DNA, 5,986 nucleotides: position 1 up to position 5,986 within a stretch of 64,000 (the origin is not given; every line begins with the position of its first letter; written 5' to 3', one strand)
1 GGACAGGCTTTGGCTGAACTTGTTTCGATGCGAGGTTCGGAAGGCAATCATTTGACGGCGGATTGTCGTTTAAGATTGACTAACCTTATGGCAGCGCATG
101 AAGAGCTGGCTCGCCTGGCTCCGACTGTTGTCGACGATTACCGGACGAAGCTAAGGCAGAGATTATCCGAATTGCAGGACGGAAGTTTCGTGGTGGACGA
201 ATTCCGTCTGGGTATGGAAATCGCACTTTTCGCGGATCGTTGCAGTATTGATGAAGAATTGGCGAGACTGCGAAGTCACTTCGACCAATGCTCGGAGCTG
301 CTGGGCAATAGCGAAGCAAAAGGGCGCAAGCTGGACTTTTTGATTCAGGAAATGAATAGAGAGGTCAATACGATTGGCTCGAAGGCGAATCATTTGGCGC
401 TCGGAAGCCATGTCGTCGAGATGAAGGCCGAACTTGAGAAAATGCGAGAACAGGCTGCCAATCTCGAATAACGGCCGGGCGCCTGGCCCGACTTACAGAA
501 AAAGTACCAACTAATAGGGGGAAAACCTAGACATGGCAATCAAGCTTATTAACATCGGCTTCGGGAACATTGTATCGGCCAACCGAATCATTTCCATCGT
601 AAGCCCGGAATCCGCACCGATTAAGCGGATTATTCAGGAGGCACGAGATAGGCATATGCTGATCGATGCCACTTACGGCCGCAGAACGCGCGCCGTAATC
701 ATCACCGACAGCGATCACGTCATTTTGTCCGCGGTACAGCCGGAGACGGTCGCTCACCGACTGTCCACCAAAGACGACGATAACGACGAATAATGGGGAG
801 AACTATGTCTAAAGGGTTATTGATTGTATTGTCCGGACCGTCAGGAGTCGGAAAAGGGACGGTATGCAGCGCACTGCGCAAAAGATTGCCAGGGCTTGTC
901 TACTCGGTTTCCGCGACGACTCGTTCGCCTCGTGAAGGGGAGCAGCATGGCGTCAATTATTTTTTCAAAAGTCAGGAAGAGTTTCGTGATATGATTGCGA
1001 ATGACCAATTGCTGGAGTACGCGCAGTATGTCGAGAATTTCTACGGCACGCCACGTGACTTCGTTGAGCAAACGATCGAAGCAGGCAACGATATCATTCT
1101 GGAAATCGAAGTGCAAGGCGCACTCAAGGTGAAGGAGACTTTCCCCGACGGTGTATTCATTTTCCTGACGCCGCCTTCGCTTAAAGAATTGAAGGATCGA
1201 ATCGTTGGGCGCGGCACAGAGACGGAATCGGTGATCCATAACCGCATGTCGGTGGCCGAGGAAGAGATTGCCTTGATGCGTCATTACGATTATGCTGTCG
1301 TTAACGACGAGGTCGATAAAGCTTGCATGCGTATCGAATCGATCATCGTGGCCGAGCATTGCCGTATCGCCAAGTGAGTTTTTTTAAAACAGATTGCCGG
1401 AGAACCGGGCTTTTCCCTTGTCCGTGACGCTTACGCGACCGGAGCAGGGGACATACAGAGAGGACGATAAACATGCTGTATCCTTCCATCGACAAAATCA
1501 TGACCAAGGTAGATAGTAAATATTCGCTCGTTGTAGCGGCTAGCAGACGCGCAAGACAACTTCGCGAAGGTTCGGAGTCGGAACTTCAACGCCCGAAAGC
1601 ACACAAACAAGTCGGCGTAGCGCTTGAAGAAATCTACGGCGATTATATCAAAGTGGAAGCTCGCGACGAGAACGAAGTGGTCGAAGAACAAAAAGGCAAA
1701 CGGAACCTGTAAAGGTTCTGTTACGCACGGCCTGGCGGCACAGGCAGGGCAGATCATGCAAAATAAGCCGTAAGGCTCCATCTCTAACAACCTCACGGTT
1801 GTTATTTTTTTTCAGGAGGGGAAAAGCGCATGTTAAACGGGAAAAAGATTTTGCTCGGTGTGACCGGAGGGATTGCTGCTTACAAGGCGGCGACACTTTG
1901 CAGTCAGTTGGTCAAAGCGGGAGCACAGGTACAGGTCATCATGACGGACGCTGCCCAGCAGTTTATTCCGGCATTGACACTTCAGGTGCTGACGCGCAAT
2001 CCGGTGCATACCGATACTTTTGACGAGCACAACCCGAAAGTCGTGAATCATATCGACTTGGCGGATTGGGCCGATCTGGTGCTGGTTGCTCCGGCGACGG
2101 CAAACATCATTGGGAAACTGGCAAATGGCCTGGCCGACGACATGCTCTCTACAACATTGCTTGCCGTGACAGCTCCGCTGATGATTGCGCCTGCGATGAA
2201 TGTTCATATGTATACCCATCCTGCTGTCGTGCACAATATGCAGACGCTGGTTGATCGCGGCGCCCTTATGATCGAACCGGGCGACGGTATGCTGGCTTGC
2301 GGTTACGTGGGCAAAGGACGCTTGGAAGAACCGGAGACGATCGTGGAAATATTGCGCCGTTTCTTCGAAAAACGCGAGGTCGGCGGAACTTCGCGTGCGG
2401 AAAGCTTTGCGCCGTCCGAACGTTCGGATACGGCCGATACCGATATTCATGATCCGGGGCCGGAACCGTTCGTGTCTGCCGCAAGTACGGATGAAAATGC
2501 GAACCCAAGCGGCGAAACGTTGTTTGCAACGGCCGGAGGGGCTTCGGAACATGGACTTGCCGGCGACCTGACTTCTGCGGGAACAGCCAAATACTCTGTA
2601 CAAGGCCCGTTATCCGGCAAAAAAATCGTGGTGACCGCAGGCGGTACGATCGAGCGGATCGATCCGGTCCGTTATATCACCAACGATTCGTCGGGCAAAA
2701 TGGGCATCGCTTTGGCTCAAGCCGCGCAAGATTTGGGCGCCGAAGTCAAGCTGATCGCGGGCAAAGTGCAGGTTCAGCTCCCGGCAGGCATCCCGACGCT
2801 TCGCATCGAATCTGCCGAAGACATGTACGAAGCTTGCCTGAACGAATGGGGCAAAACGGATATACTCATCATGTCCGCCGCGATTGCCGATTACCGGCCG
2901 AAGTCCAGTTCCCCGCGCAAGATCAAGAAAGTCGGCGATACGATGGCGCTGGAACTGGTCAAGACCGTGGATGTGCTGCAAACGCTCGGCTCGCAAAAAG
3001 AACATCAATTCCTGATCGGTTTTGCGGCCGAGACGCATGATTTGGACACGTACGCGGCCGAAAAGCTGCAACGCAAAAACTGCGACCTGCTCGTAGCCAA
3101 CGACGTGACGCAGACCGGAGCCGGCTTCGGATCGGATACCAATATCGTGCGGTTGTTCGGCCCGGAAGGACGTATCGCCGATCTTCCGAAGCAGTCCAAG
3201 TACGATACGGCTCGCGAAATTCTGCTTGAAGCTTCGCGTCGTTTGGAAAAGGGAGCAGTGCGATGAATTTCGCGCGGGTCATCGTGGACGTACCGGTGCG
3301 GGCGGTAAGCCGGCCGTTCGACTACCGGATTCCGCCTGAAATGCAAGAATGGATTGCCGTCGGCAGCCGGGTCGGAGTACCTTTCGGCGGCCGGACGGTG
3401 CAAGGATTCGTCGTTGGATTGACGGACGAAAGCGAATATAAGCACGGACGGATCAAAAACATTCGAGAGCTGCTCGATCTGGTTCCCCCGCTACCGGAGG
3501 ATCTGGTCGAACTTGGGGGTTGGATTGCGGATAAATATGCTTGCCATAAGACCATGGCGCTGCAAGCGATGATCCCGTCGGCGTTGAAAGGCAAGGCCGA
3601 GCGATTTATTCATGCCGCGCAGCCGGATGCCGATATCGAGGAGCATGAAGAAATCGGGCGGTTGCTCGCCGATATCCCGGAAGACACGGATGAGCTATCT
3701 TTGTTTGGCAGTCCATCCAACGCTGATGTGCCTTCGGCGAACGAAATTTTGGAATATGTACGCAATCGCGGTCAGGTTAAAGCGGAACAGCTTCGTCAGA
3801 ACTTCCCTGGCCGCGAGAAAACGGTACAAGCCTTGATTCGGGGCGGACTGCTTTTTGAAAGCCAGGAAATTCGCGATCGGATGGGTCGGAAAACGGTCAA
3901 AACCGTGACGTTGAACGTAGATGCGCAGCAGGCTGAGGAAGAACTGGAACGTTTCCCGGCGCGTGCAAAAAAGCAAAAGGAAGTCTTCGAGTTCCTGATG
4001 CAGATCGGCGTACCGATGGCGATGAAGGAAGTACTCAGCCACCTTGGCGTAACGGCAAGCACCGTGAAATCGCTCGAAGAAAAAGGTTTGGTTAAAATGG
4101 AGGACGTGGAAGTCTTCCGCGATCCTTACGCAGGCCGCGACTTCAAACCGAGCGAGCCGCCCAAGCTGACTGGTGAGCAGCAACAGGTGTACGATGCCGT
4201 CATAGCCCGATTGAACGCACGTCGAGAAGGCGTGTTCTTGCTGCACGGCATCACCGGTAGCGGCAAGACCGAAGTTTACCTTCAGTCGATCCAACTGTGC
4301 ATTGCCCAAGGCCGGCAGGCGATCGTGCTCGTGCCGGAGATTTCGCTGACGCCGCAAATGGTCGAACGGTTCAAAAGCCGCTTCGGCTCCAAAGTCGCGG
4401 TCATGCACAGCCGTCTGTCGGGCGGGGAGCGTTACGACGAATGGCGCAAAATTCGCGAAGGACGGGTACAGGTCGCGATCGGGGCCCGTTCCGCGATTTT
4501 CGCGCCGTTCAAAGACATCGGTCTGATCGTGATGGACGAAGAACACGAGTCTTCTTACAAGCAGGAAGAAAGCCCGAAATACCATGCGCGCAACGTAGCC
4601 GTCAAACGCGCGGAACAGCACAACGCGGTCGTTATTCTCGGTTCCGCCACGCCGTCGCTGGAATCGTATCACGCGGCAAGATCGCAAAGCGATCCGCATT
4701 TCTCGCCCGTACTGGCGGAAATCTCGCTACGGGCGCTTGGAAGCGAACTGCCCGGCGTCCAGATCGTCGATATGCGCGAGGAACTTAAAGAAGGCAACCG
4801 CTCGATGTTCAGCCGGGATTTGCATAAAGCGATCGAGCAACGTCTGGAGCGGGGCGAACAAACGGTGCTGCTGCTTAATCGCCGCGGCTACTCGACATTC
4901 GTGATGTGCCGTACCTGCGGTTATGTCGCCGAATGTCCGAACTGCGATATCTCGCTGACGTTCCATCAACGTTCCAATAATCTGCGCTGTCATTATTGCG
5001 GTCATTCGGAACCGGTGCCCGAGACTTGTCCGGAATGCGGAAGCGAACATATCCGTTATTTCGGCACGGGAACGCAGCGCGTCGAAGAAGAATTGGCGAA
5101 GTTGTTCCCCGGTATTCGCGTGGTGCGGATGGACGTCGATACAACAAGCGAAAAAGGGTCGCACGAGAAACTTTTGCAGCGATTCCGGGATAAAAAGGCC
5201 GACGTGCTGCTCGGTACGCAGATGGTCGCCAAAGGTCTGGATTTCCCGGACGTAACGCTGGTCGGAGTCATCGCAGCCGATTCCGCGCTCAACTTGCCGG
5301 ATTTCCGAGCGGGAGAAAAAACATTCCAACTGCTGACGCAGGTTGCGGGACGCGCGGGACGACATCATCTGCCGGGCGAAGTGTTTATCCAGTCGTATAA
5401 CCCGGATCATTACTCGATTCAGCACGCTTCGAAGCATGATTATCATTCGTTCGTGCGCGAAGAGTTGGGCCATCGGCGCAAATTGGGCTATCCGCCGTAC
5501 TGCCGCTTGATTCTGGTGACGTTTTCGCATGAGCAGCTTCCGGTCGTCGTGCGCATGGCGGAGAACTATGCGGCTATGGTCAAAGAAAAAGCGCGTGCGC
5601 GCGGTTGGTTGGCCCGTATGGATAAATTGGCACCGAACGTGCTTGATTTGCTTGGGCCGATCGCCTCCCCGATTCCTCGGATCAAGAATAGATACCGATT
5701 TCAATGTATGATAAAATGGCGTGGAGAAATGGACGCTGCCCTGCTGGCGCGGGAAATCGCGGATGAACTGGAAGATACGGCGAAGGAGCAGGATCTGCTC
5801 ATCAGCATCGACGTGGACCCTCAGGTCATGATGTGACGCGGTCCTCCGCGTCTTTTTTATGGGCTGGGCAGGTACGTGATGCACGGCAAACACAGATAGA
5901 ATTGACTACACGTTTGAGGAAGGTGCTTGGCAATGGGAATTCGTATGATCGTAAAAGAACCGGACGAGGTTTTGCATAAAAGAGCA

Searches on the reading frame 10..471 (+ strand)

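Call 11: search_protein_families(library=padloc, alignment_id=A1, max_evalue=0.001)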
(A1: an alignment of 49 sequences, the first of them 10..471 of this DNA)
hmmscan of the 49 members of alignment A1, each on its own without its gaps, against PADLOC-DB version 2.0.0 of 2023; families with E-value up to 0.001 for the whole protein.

A. member 1, window:10-471:+ (153 aa): 0 families

B. families by the number of members that match (of 49 scanned): 76 families (the first 25 are shown)
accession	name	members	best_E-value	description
PDLC04135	mad3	4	1.2e-34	mads_3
PDLC04140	mad8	3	1.6e-07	mads_8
PDLC02707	PbeA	2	1.8e-11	PbeA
PDLC01761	Cas3b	2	2.1e-07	-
PDLC01765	Cas3c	2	0.00085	-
PDLC04060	PD-T4-6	1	5.4e-151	-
PDLC04057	PD-T4-6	1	6.1e-126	-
PDLC04040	PD-T4-6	1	7.6e-124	-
PDLC04048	PD-T4-6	1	2e-116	-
PDLC04052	PD-T4-6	1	2.1e-112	-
PDLC04061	PD-T4-6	1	1.9e-110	-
PDLC04047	PD-T4-6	1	3.1e-103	-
PDLC04042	PD-T4-6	1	8.9e-102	-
PDLC04053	PD-T4-6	1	1.5e-97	-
PDLC04043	PD-T4-6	1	8.5e-97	-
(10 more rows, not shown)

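Call 13: search_protein_families(library=pfam, proteins=[window:10-471:+], max_evalue=0.00001)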
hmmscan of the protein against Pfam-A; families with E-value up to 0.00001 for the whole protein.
window:10-471:+ (153 aa): 1 family
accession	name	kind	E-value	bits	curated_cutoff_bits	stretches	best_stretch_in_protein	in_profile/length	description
PF08340.16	YicC-like_C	-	1.6e-42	144.9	27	1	35-153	3-120/120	Endoribonuclease YicC-like, C-terminal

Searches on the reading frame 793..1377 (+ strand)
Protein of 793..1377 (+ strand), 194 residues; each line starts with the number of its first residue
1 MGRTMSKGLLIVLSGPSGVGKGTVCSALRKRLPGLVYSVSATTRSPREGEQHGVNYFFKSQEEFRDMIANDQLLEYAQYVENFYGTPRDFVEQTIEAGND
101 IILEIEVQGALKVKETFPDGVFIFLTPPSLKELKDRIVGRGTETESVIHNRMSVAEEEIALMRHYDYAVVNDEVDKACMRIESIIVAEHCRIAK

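Call 13: search_protein_families(library=pfam, proteins=[window:793-1377:+], max_evalue=0.00001)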
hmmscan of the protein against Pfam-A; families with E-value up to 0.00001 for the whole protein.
window:793-1377:+ (194 aa): 2 families
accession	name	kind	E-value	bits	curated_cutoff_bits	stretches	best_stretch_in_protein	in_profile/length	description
PF00625.27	Guanylate_kin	-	6.6e-47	160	25.2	1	10-187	4-181/182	Guanylate kinase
PF13238.12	AAA_18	-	3.6e-09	37.6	29.4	1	11-147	1-118/128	AAA domain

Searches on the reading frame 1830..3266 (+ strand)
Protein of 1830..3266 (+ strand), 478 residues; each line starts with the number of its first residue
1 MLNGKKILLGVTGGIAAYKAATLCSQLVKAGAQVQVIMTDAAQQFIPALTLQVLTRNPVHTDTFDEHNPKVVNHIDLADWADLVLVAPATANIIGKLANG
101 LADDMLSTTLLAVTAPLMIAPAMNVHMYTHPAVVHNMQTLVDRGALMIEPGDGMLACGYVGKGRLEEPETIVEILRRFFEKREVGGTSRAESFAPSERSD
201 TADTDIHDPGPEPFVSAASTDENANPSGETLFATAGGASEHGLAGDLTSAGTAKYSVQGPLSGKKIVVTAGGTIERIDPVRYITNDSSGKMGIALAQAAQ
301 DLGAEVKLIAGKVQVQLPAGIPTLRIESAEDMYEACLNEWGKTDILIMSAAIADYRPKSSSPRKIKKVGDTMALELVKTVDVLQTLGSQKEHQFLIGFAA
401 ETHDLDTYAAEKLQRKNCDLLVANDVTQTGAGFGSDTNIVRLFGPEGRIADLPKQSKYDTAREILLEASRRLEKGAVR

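Call 13: search_protein_families(library=pfam, proteins=[window:1830-3266:+], max_evalue=0.00001)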
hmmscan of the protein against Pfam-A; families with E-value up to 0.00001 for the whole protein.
window:1830-3266:+ (478 aa): 2 families
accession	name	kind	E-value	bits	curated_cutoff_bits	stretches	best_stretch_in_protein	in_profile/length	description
PF04127.22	DFP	-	4e-72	242.4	22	1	261-442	1-185/186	DNA/pantothenate metabolism flavoprotein C-terminal domain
PF02441.25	Flavoprotein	-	5.8e-36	124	22.7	1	5-175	1-158/162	Flavoprotein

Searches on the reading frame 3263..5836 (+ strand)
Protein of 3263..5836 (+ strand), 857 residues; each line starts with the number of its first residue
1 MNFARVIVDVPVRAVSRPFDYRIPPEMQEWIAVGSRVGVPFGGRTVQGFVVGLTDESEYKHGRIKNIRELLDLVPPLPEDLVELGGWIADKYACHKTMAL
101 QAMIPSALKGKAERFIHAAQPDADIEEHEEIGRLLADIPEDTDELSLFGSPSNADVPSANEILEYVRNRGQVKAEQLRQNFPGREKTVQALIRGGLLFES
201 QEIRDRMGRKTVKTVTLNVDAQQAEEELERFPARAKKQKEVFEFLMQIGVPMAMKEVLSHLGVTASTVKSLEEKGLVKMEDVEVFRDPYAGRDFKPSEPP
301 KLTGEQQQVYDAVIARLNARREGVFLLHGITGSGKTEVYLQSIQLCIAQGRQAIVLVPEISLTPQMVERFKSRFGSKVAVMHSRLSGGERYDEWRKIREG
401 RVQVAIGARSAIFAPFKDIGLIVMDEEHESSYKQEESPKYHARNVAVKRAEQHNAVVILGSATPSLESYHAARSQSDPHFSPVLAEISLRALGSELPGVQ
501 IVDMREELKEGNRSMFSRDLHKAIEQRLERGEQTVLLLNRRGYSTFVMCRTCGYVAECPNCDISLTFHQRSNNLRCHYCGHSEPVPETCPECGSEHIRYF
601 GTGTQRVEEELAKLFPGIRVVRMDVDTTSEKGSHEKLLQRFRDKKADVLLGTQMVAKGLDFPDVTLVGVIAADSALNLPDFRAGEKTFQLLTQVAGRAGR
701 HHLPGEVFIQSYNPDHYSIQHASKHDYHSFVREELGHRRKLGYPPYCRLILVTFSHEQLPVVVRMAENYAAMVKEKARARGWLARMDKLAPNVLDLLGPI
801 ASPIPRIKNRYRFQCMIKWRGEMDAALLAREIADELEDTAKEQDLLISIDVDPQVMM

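Call 13: search_protein_families(library=pfam, proteins=[window:3263-5836:+], max_evalue=0.00001)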
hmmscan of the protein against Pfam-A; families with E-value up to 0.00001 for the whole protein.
window:3263-5836:+ (857 aa): 6 families
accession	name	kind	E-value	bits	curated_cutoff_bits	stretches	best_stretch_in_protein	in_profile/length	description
PF17764.6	PriA_3primeBD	-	1.1e-27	96.2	22.7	1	5-105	1-96/96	3'DNA-binding domain (3'BD)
PF00270.35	DEAD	-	2.1e-21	76.8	26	1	311-468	9-163/167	DEAD/DEAH box helicase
PF04851.21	ResIII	-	5.7e-18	65.8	22.5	1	302-465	4-163/164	Type III restriction enzyme, res subunit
PF18074.6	PriA_C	-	2.5e-17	63.9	26.9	1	745-853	1-95/95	Primosomal protein N C-terminal domain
PF00271.37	Helicase_C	-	1.3e-15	58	23.5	1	599-701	20-109/110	Helicase conserved C-terminal domain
PF18319.7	Zn_ribbon_PriA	-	2.4e-13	50.2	26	1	558-584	1-27/27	PriA DNA helicase Cys-rich region (CRR) domain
